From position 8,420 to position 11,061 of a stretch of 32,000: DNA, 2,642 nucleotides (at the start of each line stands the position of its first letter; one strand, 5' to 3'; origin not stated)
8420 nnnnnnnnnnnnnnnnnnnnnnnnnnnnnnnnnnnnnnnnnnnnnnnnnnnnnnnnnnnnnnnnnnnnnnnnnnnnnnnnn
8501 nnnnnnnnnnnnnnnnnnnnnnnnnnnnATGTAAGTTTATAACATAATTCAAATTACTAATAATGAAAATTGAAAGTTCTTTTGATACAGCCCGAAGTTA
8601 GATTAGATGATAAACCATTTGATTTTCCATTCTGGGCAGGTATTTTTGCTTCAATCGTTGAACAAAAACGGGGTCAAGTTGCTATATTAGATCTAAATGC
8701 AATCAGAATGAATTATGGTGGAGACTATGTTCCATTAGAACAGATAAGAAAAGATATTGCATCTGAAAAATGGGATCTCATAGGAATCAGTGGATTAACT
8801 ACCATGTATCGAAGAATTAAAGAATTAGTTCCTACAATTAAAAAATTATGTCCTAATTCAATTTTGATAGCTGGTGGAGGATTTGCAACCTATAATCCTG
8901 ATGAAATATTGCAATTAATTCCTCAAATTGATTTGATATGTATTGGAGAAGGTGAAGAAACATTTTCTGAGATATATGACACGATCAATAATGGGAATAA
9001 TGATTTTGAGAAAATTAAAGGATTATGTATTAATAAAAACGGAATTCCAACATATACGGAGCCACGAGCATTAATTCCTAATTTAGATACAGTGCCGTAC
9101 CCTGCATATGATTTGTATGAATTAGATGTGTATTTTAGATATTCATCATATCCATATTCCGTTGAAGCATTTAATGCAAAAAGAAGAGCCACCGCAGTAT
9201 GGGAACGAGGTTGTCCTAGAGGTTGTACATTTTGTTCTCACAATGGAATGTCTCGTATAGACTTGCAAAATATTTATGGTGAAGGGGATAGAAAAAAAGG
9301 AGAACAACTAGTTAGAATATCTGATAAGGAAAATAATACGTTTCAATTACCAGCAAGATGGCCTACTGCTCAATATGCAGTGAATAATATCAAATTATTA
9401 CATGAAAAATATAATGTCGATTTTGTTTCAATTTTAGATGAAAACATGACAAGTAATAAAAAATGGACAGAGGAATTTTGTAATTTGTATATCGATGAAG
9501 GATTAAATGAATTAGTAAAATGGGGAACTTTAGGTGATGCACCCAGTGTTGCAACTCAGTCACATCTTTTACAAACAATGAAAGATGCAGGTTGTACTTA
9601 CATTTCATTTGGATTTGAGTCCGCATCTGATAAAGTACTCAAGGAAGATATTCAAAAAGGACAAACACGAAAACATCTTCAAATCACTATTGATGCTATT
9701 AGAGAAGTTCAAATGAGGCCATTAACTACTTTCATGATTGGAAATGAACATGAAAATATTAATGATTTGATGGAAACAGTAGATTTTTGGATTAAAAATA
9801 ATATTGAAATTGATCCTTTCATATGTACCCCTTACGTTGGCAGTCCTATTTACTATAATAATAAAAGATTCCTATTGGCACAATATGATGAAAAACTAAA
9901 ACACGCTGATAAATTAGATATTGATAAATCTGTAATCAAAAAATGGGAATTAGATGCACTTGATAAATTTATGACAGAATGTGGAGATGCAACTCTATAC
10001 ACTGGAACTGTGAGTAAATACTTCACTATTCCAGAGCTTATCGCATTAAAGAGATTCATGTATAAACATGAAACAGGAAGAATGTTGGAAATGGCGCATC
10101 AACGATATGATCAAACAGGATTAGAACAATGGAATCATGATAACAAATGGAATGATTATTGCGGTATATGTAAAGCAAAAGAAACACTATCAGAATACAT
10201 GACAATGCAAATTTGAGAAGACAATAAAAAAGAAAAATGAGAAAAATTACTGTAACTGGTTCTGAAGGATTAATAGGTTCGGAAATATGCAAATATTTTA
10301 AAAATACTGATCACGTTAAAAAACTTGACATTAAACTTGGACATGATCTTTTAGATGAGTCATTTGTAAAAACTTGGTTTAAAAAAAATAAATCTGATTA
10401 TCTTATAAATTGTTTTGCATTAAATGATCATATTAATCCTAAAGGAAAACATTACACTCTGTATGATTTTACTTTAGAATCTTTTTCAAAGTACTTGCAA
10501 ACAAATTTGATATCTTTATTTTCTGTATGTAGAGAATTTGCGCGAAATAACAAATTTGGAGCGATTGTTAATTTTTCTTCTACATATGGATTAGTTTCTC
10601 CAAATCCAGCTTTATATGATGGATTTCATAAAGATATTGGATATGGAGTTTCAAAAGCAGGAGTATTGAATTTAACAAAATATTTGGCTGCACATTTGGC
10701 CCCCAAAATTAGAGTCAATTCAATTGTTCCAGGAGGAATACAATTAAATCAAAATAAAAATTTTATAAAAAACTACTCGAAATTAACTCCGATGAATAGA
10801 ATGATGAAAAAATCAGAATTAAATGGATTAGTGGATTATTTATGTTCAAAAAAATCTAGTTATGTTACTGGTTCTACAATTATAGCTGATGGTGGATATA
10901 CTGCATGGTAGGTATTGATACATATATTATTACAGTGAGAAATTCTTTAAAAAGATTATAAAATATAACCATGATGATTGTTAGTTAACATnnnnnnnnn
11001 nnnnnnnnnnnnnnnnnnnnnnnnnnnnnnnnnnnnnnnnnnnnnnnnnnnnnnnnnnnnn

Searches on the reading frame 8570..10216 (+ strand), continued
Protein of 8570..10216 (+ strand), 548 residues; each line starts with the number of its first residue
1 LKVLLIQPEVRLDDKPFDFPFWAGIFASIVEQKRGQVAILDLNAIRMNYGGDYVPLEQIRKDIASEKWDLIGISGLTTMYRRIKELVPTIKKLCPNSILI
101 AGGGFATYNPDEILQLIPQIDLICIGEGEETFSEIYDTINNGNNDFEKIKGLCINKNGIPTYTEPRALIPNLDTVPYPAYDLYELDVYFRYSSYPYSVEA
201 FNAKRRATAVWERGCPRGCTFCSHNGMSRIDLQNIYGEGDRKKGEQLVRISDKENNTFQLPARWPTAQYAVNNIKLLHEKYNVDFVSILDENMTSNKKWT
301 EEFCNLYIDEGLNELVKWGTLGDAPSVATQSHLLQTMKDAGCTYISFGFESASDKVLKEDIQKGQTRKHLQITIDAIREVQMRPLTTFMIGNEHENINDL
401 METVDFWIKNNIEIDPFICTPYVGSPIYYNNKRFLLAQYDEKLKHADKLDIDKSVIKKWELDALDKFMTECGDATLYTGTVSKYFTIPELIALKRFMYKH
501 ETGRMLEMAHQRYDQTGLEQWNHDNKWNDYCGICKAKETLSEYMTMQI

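Call 86: search_protein_families(library=pfam, proteins=[L004:11702-12838:+, L076:13916-14659:+, L046:14409-16304:+, L071:4145-5656:+, L016:13607-14122:+, L046:16315-17481:-, L084:12552-13715:+, L001:7382-8377:+], max_evalue=0.001)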
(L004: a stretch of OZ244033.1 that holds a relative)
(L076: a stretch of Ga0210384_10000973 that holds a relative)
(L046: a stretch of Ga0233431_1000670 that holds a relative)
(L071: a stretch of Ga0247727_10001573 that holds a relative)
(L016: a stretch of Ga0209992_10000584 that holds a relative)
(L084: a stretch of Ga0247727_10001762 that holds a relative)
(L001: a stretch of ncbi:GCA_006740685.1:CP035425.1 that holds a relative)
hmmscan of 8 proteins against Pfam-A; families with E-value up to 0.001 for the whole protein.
L004:11702-12838:+ (378 aa): 3 families
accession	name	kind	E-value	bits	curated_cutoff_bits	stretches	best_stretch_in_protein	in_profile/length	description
PF01041.23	DegT_DnrJ_EryC1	-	1.2e-105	354.1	19.8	1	14-364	4-351/360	DegT/DnrJ/EryC1/StrS aminotransferase family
PF01212.27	Beta_elim_lyase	-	1.7e-05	24.8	27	1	35-276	32-270/288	Beta-eliminating lyase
PF01053.26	Cys_Met_Meta_PP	-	0.00045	19.3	27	1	35-278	52-273/381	Cys/Met metabolism PLP-dependent enzyme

L076:13916-14659:+ (247 aa): 1 family
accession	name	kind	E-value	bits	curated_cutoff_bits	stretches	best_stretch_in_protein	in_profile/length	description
PF02348.25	CTP_transf_3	-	1.3e-24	87.6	22.6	1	6-217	2-199/217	Cytidylyltransferase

L046:14409-16304:+ (631 aa): 1 family
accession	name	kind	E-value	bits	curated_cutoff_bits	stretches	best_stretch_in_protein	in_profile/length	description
PF02350.25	Epimerase_2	-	0.00017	21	30.6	1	343-559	59-284/347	UDP-N-acetylglucosamine 2-epimerase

L071:4145-5656:+ (503 aa): 1 family
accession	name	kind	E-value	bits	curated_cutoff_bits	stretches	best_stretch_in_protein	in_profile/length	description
PF05159.20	Capsule_synth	-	3.8e-08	33.6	20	1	239-394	101-261/310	Capsule polysaccharide biosynthesis protein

L016:13607-14122:+ (171 aa): 3 families
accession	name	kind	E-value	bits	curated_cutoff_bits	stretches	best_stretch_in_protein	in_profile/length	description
PF08282.18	Hydrolase_3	-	3.1e-09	37.4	20.9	1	68-155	168-255/255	haloacid dehalogenase-like hydrolase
PF00702.32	Hydrolase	-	8.3e-08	33.3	26.4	1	49-123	108-191/191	haloacid dehalogenase-like hydrolase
PF13419.12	HAD_2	-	7.9e-07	29.8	23.8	1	50-123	90-172/178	Haloacid dehalogenase-like hydrolase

L046:16315-17481:- (388 aa): 0 families

L084:12552-13715:+ (387 aa): 1 family
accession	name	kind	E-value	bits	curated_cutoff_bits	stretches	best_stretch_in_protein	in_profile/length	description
PF02350.25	Epimerase_2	-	1.3e-78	264.7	30.6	1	28-372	2-347/347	UDP-N-acetylglucosamine 2-epimerase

L001:7382-8377:+ (331 aa): 5 families
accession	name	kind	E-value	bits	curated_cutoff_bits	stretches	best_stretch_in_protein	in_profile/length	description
PF13489.12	Methyltransf_23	-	2.3e-14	53.9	27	1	138-271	19-154/164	Methyltransferase domain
PF08241.18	Methyltransf_11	-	2.2e-08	35.1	21.2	1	147-233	2-95/95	Methyltransferase domain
PF08242.18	Methyltransf_12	-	7.3e-07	30.3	30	1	147-231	2-98/98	Methyltransferase domain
PF13649.12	Methyltransf_25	-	0.00012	23.1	27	1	145-229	1-97/97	Methyltransferase domain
PF13847.12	Methyltransf_31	-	0.00045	20.4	27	0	190-234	63-110/145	Methyltransferase domain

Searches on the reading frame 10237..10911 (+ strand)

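Call 4: search_protein_families(library=pfam, proteins=[window:10237-10911:+], max_evalue=0.01)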
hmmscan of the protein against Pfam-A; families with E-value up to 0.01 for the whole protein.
window:10237-10911:+ (224 aa): 4 families
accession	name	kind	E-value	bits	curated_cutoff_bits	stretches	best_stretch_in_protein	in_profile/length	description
PF13561.12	adh_short_C2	-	5.7e-30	105.1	27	1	50-222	64-236/236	Enoyl-(Acyl carrier protein) reductase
PF00106.31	adh_short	-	3.4e-15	56.5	26.6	1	54-175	79-189/195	short chain dehydrogenase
PF01370.27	Epimerase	-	4.4e-06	26.7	20.9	1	4-152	1-158/240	NAD dependent epimerase/dehydratase family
PF04321.23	RmlD_sub_bind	-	0.00036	20.1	27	1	3-62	2-61/287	RmlD substrate binding domain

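Call 5: search_protein_families(library=ncbifam, proteins=[window:10237-10911:+], max_evalue=0.01)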
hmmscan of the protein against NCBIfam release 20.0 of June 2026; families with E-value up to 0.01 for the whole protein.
window:10237-10911:+ (224 aa): 163 families (the best 25 are shown)
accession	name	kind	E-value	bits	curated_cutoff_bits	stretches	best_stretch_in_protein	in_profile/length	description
NF006619.0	PRK09186.1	equivalog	2e-34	119.4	255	1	36-222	62-255/256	oxidoreductase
NF005559.1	PRK07231.1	subfamily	1.7e-24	86.7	215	1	73-222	95-248/249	glucose 1-dehydrogenase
NF006132.0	PRK08277.1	subfamily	3.4e-24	85.7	281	1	70-224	115-277/280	D-mannonate oxidoreductase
NF050062.1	FlagModPtmA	equivalog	8e-24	84.6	350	1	17-221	48-254/256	flagellin modification protein PtmA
NF006070.0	PRK08213.1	subfamily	2.1e-22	79.9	279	1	77-223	107-258/259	gluconate 5-dehydrogenase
NF005067.0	PRK06484.1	equivalog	3.4e-22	78.7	713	1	48-223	74-253/524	short chain dehydrogenase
NF049979.1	AlphHSDSHdhA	equivalog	5.5e-22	78.5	350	1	49-222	77-247/258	7alpha-hydroxysteroid dehydrogenase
NF006693.0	PRK09242.1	equivalog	7.3e-22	77.7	328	1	75-223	105-255/258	SDR family oxidoreductase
TIGR01830.1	3oxo_ACP_reduc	equivalog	2.7e-21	76.4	297.75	1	78-220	95-237/239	3-oxoacyl-[acyl-carrier-protein] reductase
NF009466.0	PRK12826.1-2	subfamily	1.2e-20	74.1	222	1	63-221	88-244/248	3-oxoacyl-ACP reductase FabG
NF004774.0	PRK06114.1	equivalog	1.6e-20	73.6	360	1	77-224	112-262/262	SDR family oxidoreductase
NF005446.0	PRK07035.1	equivalog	6.3e-20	71.5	373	1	51-222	87-254/255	SDR family oxidoreductase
NF004522.0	PRK05867.1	equivalog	6.5e-20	71.9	447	1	75-223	104-254/255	SDR family oxidoreductase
NF004199.0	PRK05653.1-4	equivalog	7.1e-20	71.6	301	1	80-221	104-245/247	3-oxoacyl-ACP reductase FabG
TIGR01829.1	AcAcCoA_reduct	subfamily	1.5e-19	70.7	302.1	1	77-221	96-240/242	acetoacetyl-CoA reductase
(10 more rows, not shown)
